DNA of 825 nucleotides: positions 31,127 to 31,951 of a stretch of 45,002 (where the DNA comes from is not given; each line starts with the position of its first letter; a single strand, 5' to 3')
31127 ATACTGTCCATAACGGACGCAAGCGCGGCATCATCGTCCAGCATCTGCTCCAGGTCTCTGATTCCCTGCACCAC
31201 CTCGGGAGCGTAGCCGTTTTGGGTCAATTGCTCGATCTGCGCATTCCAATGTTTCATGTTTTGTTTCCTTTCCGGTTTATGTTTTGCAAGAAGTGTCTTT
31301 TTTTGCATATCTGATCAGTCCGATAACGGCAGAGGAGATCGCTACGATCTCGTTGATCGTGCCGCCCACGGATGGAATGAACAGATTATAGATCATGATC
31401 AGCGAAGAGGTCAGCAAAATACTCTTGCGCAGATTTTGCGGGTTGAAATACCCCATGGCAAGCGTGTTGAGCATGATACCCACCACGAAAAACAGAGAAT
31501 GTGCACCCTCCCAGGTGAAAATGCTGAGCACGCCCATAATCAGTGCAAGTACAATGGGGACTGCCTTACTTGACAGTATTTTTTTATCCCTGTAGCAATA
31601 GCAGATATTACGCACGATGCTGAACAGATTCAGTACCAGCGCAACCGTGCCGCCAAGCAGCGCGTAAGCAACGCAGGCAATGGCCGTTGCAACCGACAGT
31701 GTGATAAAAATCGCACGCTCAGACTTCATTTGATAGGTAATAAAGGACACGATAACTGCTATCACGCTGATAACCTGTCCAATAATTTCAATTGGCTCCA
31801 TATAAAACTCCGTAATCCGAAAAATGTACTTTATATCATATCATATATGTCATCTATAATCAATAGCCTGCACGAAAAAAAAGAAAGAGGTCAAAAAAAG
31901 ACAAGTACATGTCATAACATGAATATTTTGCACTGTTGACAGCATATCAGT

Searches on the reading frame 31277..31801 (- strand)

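Call 11: search_protein_families(library=pfam, proteins=[window:31277-31801:-], max_evalue=0.001)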
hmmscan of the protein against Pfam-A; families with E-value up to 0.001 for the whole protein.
window:31277-31801:- (174 aa): 1 family
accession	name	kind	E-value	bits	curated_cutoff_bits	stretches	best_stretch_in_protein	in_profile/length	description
PF10688.14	Imp-YgjV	-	2.5e-31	109.1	23.5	1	6-168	1-158/159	Bacterial inner membrane protein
